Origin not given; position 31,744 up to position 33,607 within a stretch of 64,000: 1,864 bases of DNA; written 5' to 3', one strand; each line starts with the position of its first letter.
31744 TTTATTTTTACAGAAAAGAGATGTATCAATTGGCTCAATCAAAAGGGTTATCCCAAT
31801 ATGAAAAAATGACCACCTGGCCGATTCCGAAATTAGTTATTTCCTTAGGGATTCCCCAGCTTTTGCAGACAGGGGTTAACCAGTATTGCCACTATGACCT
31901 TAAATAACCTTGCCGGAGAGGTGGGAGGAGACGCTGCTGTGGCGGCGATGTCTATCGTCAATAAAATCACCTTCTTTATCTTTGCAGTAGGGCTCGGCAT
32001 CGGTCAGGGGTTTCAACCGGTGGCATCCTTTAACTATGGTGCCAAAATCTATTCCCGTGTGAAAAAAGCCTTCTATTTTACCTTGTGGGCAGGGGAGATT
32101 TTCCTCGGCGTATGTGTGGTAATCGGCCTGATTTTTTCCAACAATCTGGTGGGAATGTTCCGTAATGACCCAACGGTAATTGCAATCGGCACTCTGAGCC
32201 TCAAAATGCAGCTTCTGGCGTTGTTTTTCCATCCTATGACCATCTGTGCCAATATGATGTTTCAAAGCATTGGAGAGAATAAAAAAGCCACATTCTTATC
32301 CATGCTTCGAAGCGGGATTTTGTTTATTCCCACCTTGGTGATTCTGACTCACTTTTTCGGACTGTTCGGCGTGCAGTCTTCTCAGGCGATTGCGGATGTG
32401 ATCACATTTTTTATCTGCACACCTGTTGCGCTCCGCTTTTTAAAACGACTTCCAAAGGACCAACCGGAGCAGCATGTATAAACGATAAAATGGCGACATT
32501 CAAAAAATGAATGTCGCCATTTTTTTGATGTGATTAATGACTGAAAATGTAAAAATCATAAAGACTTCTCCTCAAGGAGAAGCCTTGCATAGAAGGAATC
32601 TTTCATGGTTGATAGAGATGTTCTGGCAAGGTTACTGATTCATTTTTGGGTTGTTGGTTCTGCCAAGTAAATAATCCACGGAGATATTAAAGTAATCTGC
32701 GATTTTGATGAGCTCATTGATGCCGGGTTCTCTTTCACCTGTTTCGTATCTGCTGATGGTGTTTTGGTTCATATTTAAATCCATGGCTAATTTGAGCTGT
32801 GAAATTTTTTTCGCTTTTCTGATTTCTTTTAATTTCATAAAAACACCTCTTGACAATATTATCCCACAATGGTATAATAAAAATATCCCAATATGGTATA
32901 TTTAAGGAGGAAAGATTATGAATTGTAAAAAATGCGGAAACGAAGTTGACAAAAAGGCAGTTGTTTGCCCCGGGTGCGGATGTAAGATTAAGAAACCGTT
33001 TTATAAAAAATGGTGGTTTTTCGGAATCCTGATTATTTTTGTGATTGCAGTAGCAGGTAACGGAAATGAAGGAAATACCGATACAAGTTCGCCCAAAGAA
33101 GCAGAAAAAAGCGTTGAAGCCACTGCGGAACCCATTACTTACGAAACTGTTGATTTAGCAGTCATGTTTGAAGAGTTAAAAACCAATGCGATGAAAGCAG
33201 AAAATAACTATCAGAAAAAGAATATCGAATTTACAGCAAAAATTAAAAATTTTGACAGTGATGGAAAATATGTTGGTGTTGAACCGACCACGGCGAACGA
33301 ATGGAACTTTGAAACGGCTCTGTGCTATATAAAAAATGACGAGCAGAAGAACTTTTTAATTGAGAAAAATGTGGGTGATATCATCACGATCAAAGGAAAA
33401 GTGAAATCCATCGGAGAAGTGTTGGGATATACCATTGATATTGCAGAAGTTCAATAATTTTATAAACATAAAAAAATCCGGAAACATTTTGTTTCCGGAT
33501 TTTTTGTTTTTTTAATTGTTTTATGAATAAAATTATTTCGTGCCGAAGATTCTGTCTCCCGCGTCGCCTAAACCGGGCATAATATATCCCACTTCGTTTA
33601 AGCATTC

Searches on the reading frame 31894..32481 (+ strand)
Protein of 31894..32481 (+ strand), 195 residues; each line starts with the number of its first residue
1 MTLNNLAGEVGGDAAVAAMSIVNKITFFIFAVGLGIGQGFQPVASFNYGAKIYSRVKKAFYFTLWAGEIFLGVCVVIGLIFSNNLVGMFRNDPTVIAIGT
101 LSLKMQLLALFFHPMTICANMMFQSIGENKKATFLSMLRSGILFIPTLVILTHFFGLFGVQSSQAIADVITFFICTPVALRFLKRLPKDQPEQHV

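Call 12: search_protein_families(library=pfam, proteins=[window:31894-32481:+])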
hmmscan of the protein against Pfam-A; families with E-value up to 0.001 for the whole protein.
window:31894-32481:+ (195 aa): 1 family
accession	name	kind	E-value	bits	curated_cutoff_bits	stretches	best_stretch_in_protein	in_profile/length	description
PF01554.23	MatE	-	8.5e-23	81.2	24.9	1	1-147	14-158/161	MatE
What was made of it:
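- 31767..32481 (+): MATE efflux pseudogene and first gene of the conserved chromosomal right flank. A 655-bp frameshifting deletion lies between two GG(G/A)ATTCCC repeats, with the junction at about 31849-31856. Pfam MatE on the C-terminal half (call 12).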

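Call 17: find_related_loci(query=window:31894-32481:+, collection=genome_contigs, flank=10000)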
Query window:31894-32481:+ (195 aa) in genome_contigs; peptide patterns used: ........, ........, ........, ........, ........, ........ (x = any residue, [..] = any of these).
599 stretches matched a pattern (row limit reached: there are more); 72 encode a relative of the query (tblastn E <= 1e-3); 72 distinct loci.
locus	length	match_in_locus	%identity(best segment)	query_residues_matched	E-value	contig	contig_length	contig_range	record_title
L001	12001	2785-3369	89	1-195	5e-109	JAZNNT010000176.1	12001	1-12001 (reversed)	MAG: Clostridia bacterium isolate T1900044654_TS20190120.MAGScoT_cleanbin_000006 SGB_1463_k141_795831, whole genome shot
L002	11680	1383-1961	91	1-193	4e-109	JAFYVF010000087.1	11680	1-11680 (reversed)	MAG: Clostridia bacterium isolate RGIG7452 Water_buffalos_Colon-1__c526462, whole genome shotgun sequence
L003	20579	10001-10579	91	1-193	2e-103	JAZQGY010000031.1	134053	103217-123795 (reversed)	MAG: Clostridia bacterium isolate T1900044629_TS20190095.MAGScoT_cleanbin_000036 SGB_1000_k141_3157069, whole genome sho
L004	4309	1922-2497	80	1-192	3e-103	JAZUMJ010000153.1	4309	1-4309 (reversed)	MAG: Ructibacterium sp. isolate T1900044894_TS20190360.MAGScoT_cleanbin_000033 SGB_3279_k141_1722596, whole genome shotg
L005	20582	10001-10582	89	1-194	8e-102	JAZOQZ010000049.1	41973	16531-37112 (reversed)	MAG: Clostridia bacterium isolate T1900045564_YK20190258.MAGScoT_cleanbin_000004 SGB_7926_k141_773365, whole genome shot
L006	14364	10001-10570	81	1-190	9e-101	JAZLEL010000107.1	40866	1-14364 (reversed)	MAG: Clostridia bacterium isolate T1900045019_TC20190012.MAGScoT_cleanbin_000009 SGB_4394_k141_880123, whole genome shot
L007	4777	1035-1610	82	1-192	2e-97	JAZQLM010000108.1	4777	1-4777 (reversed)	MAG: Clostridia bacterium isolate T1900044609_TS20190075.MAGScoT_cleanbin_000064 SGB_789_k141_2807436, whole genome shot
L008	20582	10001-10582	82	1-194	1e-96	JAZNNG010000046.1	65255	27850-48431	MAG: Eubacteriales bacterium isolate T1900044657_TS20190123.MAGScoT_cleanbin_000041 SGB_1488_k141_3731259, whole genome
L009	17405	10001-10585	81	1-195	6e-97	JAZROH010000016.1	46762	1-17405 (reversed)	MAG: Clostridia bacterium isolate T1900045393_YK20190083.MAGScoT_cleanbin_000003 SGB_6944_k141_3138164, whole genome sho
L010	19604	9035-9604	76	1-190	7e-95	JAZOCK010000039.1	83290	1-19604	MAG: Congzhengia sp. isolate T1900044756_TS20190222.MAGScoT_cleanbin_000043 SGB_2282_k141_1158345, whole genome shotgun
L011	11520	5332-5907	72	1-193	8e-93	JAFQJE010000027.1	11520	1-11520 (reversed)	MAG: Clostridia bacterium isolate RGIG1868 Goat_Cecum-6__c601885, whole genome shotgun sequence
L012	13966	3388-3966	80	1-193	4e-91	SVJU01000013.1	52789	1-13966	MAG: Oscillospiraceae bacterium isolate SIG443 NODE_14684_length_52789_cov_2.484391, whole genome shotgun sequence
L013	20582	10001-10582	81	1-194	1e-90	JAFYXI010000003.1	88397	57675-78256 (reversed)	MAG: Clostridia bacterium isolate RGIG7507 Water_buffalos_Colon.Co__c80868, whole genome shotgun sequence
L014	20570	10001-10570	71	1-190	1e-90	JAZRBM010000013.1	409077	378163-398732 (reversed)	MAG: Congzhengia sp. isolate T1900045127_TC20190121.MAGScoT_cleanbin_000001 SGB_4867_k141_69221, whole genome shotgun se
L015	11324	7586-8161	73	1-192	4e-90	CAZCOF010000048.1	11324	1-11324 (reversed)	MAG TPA_asm: uncultured Oscillospiraceae bacterium isolate SRP315200_co2_528 genome assembly, contig: NODE_7733_length_1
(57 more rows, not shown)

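Call 23: search_protein_families(library=pfam, proteins=[L005:93-683:+, L005:813-1562:+, L005:1597-3123:+, L005:3301-5742:+, L005:5749-7092:+, L005:7145-8104:+, L005:8121-8669:+, L001:347-1270:-, L003:7426-8184:+, L003:6873-7412:+])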
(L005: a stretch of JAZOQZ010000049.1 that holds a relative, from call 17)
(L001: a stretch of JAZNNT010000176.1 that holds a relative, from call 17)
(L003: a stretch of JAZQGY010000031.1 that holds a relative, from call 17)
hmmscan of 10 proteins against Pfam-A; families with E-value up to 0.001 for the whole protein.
L005:93-683:+ (196 aa): 0 families

L005:813-1562:+ (249 aa): 1 family
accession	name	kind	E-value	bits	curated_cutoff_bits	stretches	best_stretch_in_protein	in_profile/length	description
PF01797.21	Y1_Tnp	-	1.6e-15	57.8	23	1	17-126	7-121/121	Transposase IS200 like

L005:1597-3123:+ (508 aa): 2 families
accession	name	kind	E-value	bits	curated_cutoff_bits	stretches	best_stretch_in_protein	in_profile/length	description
PF01966.28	HD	-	6.9e-12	46.1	22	1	95-244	1-113/116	HD domain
PF13286.11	HD_assoc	-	2.6e-11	44.3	22.2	1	483-502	68-87/91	Phosphohydrolase-associated domain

L005:3301-5742:+ (813 aa): 3 families
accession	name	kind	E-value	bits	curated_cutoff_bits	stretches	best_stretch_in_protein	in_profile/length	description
PF00383.29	dCMP_cyt_deam_1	-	4.5e-14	52.6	25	1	490-548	42-100/102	Cytidine and deoxycytidylate deaminase zinc-binding region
PF13238.12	AAA_18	-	7.3e-05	23.7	29.4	0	26-93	2-77/128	AAA domain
PF14437.12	MafB19-deam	-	0.00061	20.1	27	0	484-548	34-99/142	MafB19-like deaminase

L005:5749-7092:+ (447 aa): 0 families

L005:7145-8104:+ (319 aa): 1 family
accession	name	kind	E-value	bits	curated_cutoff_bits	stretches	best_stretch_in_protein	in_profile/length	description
PF12706.13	Lactamase_B_2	-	6.7e-05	23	27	1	51-226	15-163/200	Beta-lactamase superfamily domain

L005:8121-8669:+ (182 aa): 0 families

L001:347-1270:- (307 aa): 3 families
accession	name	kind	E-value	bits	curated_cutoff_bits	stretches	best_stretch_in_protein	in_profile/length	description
PF00589.27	Phage_integrase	-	9.5e-40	136.6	27.1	1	127-286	14-170/172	Phage integrase family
PF02899.23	Phage_int_SAM_1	-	2.6e-13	50.5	22.3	1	7-83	1-81/83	Phage integrase, N-terminal SAM-like domain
PF13495.12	Phage_int_SAM_4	-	9.2e-09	36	27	1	6-83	1-80/85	Phage integrase, N-terminal SAM-like domain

L003:7426-8184:+ (252 aa): 6 families
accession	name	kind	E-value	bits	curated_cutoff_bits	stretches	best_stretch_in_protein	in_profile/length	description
PF00977.27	His_biosynth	-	2.2e-86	289.4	23.6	1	5-235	1-228/228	Histidine biosynthesis protein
PF02581.23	TMP-TENI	-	3.7e-07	30.1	27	0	37-105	109-179/180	Thiamine monophosphate synthase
PF03060.21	NMO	-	1e-06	28.9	28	0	154-230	145-227/331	Nitronate monooxygenase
PF01207.24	Dus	-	3.1e-06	27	20.4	1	34-118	142-228/311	Dihydrouridine synthase (Dus)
PF05690.20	ThiG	-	2.9e-05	24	23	0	37-110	138-213/247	Thiazole biosynthesis protein ThiG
PF01180.27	DHO_dh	-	0.00085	19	27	0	59-113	223-279/291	Dihydroorotate dehydrogenase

L003:6873-7412:+ (179 aa): 1 family
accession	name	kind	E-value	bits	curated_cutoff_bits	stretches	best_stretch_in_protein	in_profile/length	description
PF00293.34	NUDIX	-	1.4e-15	57.9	21.1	1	42-158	3-123/134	NUDIX domain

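Call 35: find_related_loci(query=L001:347-1270:-, collection=viral_contigs, flank=10000)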
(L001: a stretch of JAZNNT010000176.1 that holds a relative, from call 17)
Query L001:347-1270:- (307 aa) in viral_contigs; peptide patterns used: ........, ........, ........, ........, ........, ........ (x = any residue, [..] = any of these).
20 stretches matched a pattern; 4 encode a relative of the query (tblastn E <= 1e-3); 4 distinct loci.
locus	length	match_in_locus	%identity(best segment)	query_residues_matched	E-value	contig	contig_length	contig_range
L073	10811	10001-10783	29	19-291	6e-13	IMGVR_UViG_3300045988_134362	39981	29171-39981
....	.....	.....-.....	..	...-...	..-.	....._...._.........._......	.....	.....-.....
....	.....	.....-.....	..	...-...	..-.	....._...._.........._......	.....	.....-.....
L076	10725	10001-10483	28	126-283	1e-4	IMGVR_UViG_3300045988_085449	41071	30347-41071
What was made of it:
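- Tried and rejected: Viral contigs hold no close relative of it (call 35).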

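Call 38: find_homologous_proteins(query=L005:822-1562:+, max_evalue=1e-30)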
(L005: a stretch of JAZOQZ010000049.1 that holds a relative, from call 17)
Query L005:822-1562:+ (246 aa): 2707 proteins with E <= 1e-30 among 2976 candidates; the best 120 are listed.
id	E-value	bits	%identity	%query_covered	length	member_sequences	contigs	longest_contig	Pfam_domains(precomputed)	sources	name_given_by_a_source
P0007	5.3e-153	525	93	100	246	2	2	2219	PF01797.22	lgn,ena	-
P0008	3.8e-139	480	85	100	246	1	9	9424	PF01797.22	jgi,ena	-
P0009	8.8e-129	446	79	100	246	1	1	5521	PF01797.22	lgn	-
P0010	2.8e-128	445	79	100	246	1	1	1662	PF01797.22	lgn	-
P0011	4.1e-126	437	78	100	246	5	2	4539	PF01797.22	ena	-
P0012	1.1e-125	436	77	100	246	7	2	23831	PF01797.22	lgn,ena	-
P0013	4.7e-125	434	77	100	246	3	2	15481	PF01797.22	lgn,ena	-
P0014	3.4e-123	428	76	100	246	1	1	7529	PF01797.22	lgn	-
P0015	3.8e-112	392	70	100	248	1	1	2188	PF01797.22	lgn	-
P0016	8.3e-99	348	82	77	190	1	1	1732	PF01797.22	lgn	-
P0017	8.9e-97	341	60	100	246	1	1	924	PF01797.22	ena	-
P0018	8.7e-96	338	59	100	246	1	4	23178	PF01797.22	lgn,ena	-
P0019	2.0e-95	337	62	100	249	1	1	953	PF01797.22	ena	-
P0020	3.4e-95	336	61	100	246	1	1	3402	PF01797.22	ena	-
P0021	1.0e-94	335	60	100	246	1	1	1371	PF01797.22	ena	-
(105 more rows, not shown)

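Call 39: find_encoding_contigs(protein=P0012, flank=10000, max_places=3)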
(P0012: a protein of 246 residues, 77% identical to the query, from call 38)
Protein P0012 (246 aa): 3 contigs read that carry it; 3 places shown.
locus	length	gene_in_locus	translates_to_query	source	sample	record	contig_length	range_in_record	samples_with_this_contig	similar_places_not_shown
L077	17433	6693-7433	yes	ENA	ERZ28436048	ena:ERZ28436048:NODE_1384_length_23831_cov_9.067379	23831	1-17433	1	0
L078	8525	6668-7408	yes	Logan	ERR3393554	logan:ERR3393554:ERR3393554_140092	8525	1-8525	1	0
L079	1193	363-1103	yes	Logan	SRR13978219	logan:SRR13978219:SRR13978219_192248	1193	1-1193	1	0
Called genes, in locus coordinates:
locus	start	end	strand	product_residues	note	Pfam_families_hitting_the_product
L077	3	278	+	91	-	?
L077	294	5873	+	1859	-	PF05593:RHS_repeat, PF25023:TEN_YD-shell (weak), PF05593:RHS_repeat (weak), PF25023:TEN_YD-shell (weak)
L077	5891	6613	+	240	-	-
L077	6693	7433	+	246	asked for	PF01797:Y1_Tnp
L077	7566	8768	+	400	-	-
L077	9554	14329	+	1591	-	PF13385:Laminin_G_3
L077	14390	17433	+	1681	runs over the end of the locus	PF05593:RHS_repeat (weak), PF25023:TEN_YD-shell, PF05593:RHS_repeat (weak), PF26363:Phospholipase-like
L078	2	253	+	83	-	?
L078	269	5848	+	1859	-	PF05593:RHS_repeat, PF25023:TEN_YD-shell (weak), PF05593:RHS_repeat (weak), PF25023:TEN_YD-shell (weak)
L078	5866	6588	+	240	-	-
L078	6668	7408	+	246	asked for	PF01797:Y1_Tnp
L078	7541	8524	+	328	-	?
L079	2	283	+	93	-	?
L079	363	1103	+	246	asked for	PF01797:Y1_Tnp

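Call 40: find_encoding_contigs(protein=P0008, flank=10000, max_places=4)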
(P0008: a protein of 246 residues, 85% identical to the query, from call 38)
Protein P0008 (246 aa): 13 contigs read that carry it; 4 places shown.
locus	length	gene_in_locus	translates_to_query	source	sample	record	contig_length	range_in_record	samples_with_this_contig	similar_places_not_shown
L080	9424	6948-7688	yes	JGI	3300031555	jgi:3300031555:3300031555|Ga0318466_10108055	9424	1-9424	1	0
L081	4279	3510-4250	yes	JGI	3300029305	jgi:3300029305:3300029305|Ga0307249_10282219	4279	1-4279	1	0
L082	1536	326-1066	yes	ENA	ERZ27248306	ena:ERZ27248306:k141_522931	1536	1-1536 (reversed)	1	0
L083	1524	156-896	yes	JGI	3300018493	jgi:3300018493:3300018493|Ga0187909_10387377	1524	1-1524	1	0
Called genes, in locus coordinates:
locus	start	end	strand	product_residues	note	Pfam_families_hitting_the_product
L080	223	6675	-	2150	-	PF14498:Glyco_hyd_65N_2, PF22124:Glyco_hydro_95_cat, PF21307:Glyco_hydro_95_C, PF00754:F5_F8_type_C, PF22633:F5_F8_type_C_2 (faint), PF02368:Big_2 (weak)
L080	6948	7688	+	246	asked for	PF01797:Y1_Tnp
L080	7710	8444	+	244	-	PF01063:Aminotran_4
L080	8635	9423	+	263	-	?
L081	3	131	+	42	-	?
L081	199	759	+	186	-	PF08463:EcoEI_R_C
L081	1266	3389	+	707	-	PF17389:Bac_rhamnosid6H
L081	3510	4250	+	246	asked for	PF01797:Y1_Tnp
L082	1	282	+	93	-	?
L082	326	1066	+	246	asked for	PF01797:Y1_Tnp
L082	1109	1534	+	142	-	?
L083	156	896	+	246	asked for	PF01797:Y1_Tnp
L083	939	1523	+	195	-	?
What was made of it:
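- RAYT has many different neighbours in other genomes, including glycoside hydrolases (calls 39, 40).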

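Call 52: find_homologous_proteins(query=L001:347-1270:-, max_evalue=1e-20)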
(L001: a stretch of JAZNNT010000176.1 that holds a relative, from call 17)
Query L001:347-1270:- (307 aa): 8000 proteins with E <= 1e-20 among 8000 candidates; the best 120 are listed.
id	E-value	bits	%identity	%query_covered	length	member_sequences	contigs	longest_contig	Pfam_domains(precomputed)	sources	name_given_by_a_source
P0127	3.5e-199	678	100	100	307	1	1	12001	PF13495.13,PF00589.28,PF02899.24,PF22823.3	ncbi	-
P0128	6.5e-163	559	81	100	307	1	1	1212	PF13495.13,PF00589.28,PF02899.24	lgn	-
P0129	1.3e-162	558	81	100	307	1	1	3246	PF13495.13,PF00589.28,PF02899.24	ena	-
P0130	2.5e-160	550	80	100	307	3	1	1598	PF13495.13,PF00589.28,PF02899.24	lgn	-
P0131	2.9e-158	543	80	100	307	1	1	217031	PF13495.13,PF00589.28,PF02899.24,PF22823.3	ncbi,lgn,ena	-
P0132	5.0e-158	543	80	100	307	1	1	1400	PF13495.13,PF00589.28,PF02899.24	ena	-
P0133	1.5e-157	541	79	100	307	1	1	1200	PF13495.13,PF00589.28,PF02899.24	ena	-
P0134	3.1e-156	537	79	100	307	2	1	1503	PF00589.28,PF02899.24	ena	-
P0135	2.2e-155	534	79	100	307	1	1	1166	PF00589.28,PF02899.24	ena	-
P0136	2.9e-155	534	79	100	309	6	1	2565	PF00589.28,PF02899.24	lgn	-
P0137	3.7e-155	533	79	100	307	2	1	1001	PF13495.13,PF00589.28,PF02899.24,PF22823.3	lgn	-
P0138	7.5e-155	532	78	100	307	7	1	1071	PF00589.28,PF02899.24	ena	-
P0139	3.0e-154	530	79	100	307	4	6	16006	PF13495.13,PF00589.28,PF02899.24,PF22823.3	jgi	-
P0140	2.9e-153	527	78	100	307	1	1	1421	PF00589.28,PF02899.24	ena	-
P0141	4.0e-153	527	78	100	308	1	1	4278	PF13495.13,PF00589.28,PF02899.24,PF22823.3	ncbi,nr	ncbi:MAG: recombinase XerC [Ruminococcaceae bacterium]|nr:recombinase XerC [Oscillospiraceae bacteri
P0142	4.0e-153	527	78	100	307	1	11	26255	PF13495.13,PF00589.28,PF02899.24,PF22823.3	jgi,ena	-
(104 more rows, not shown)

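Call 53: find_encoding_contigs(protein=P0131, flank=10000, max_places=3)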
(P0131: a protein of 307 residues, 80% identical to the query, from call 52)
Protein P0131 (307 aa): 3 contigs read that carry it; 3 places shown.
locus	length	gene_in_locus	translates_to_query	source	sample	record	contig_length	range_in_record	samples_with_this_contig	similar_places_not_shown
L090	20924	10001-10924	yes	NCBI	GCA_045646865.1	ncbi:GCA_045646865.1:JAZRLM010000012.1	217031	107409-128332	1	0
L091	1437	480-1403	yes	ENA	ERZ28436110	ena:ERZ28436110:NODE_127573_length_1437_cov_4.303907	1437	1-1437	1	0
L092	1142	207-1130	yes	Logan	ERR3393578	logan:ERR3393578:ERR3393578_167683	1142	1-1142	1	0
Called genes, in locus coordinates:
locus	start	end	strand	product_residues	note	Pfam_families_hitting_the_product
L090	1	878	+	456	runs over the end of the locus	PF00082:Peptidase_S8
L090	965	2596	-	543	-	PF00239:Resolvase, PF07508:Recombinase, PF13408:Zn_ribbon_recom, PF14287:DUF4368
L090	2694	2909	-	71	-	-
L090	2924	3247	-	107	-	-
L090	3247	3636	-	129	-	-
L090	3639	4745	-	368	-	PF18555:MobL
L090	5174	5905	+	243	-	PF19553:DUF6076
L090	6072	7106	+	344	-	PF07728:AAA_5 (faint), PF00004:AAA, PF07726:AAA_3 (faint)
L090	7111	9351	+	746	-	PF00082:Peptidase_S8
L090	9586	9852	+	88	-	-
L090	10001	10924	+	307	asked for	PF02899:Phage_int_SAM_1, PF13495:Phage_int_SAM_4 (weak), PF00589:Phage_integrase, PF22823:MrpR_C_cat (faint)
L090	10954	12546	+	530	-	PF00805:Pentapeptide (faint), PF13576:Pentapeptide_3 (faint), PF13599:Pentapeptide_4, PF23894:LD_SV2 (weak)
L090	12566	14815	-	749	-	PF02655:ATP-grasp_3, PF04055:Radical_SAM (weak)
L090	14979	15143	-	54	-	-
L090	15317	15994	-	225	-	PF00395:SLH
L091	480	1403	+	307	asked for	PF02899:Phage_int_SAM_1, PF13495:Phage_int_SAM_4 (weak), PF00589:Phage_integrase, PF22823:MrpR_C_cat (faint)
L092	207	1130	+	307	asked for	PF02899:Phage_int_SAM_1, PF13495:Phage_int_SAM_4 (weak), PF00589:Phage_integrase, PF22823:MrpR_C_cat (faint)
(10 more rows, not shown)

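Call 56: search_protein_families(library=ncbifam, proteins=[L001:347-1270:-, L005:822-1562:+], max_evalue=0.00001)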
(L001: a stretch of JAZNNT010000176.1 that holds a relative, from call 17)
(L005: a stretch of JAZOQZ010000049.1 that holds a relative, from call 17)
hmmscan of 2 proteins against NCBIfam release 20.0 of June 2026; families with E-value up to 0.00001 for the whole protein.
L001:347-1270:- (307 aa): 13 families
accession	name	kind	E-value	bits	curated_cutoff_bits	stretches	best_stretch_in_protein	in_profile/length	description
TIGR02224.1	recomb_XerC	equivalog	4.2e-75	252.9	335.15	1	8-301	1-294/295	tyrosine recombinase XerC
TIGR02225.1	recomb_XerD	equivalog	6.4e-72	242.3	329.6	1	8-300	1-290/290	site-specific tyrosine recombinase XerD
NF001399.0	PRK00283.1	subfamily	1.2e-67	228.3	279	1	4-300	6-299/300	tyrosine recombinase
NF040815.2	recomb_XerA_Arch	equivalog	4.2e-58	197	220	1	9-291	2-261/263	site-specific tyrosine recombinase/integron integrase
NF002331.0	PRK01287.1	subfamily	5.5e-37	127.6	371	1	63-301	96-329/365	site-specific tyrosine recombinase XerC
NF003462.0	PRK05084.1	equivalog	1.3e-36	126.1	267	1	125-295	182-355/360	tyrosine recombinase XerS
TIGR02249.1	integrase_gron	subfamily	2.1e-29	102.9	265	2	221-292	237-308/315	integron integrase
NF011946.0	PRK15417.1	equivalog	8.9e-18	64.5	435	1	222-287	253-318/337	integron integrase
NF007370.0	PRK09870.1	subfamily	2e-17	63.5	221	1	137-302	31-197/200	tyrosine-type DNA invertase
NF007371.0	PRK09871.1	subfamily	2.3e-15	56.6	222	1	136-292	24-182/198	tyrosine-type DNA invertase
NF040693.1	recomb_GmtY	equivalog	4.8e-14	52.4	340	1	243-291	391-439/441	gamma-mobile-trio recombinase GmtY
NF002685.0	PRK02436.1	equivalog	9.7e-10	38.7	178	1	7-282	5-244/245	site-specific tyrosine recombinase XerD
NF041502.1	integrase_1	equivalog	1.1e-07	31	350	1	224-292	300-368/484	site-specific integrase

L005:822-1562:+ (246 aa): 1 family
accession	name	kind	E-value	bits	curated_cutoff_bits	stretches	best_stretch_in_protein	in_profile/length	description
NF047646.1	REP_Tyr_transpos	equivalog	7.4e-21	74.6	80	1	5-138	3-146/146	REP-associated tyrosine transposase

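Call 58: find_encoding_contigs(protein=P0142, flank=6000, max_places=6)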
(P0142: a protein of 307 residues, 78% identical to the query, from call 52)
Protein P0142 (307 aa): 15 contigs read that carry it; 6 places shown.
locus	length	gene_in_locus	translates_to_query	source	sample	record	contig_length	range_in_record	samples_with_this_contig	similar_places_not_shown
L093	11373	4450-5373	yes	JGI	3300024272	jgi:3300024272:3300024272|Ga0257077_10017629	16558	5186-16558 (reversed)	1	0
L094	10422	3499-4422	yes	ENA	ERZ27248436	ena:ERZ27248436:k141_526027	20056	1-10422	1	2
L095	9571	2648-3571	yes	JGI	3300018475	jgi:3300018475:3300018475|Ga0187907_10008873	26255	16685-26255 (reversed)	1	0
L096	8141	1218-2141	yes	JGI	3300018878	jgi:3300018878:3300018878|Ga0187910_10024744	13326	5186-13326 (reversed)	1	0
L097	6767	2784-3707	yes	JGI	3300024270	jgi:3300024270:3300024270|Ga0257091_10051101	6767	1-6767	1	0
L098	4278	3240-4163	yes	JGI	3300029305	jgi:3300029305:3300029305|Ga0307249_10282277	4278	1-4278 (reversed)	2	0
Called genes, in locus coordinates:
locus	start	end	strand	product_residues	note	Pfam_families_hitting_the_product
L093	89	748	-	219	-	PF01980:TrmO_N, PF18389:TrmO_C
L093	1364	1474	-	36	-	-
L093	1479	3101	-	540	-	PF00239:Resolvase, PF07508:Recombinase, PF13408:Zn_ribbon_recom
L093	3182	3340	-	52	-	-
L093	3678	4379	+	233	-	PF19553:DUF6076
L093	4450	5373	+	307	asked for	PF02899:Phage_int_SAM_1, PF13495:Phage_int_SAM_4 (weak), PF00589:Phage_integrase, PF22823:MrpR_C_cat (weak)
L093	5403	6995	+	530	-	PF23894:LD_SV2 (faint), PF00805:Pentapeptide (faint), PF13576:Pentapeptide_3 (faint), PF13599:Pentapeptide_4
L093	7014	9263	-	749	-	PF02655:ATP-grasp_3, PF04055:Radical_SAM (weak)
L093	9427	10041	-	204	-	-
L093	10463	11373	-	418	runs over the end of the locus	-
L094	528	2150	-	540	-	PF00239:Resolvase, PF07508:Recombinase, PF13408:Zn_ribbon_recom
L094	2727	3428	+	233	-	PF19553:DUF6076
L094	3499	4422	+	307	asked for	PF02899:Phage_int_SAM_1, PF13495:Phage_int_SAM_4 (weak), PF00589:Phage_integrase, PF22823:MrpR_C_cat (weak)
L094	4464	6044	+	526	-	PF23894:LD_SV2 (faint), PF00805:Pentapeptide (faint), PF13576:Pentapeptide_3 (faint), PF13599:Pentapeptide_4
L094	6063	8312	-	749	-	PF02655:ATP-grasp_3, PF04055:Radical_SAM (weak)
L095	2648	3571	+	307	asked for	PF02899:Phage_int_SAM_1, PF13495:Phage_int_SAM_4 (weak), PF00589:Phage_integrase, PF22823:MrpR_C_cat (weak)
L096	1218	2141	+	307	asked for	PF02899:Phage_int_SAM_1, PF13495:Phage_int_SAM_4 (weak), PF00589:Phage_integrase, PF22823:MrpR_C_cat (weak)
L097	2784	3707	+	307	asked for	PF02899:Phage_int_SAM_1, PF13495:Phage_int_SAM_4 (weak), PF00589:Phage_integrase, PF22823:MrpR_C_cat (weak)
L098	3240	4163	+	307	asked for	PF02899:Phage_int_SAM_1, PF13495:Phage_int_SAM_4 (weak), PF00589:Phage_integrase, PF22823:MrpR_C_cat (weak)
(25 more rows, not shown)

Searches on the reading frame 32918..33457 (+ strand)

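Call 13: search_protein_families(library=pfam, proteins=[window:32918-33457:+])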
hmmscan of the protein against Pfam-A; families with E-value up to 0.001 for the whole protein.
window:32918-33457:+ (179 aa): 1 family
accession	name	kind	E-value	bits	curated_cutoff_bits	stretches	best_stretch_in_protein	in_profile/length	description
PF12869.13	tRNA_anti-like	-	8.2e-08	32.4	23.5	1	29-165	4-135/146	tRNA_anti-like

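Call 56: search_protein_families(library=ncbifam, proteins=[window:32918-33457:+], max_evalue=0.00001)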
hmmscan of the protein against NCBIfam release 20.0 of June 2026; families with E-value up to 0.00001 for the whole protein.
window:32918-33457:+ (179 aa): 0 families
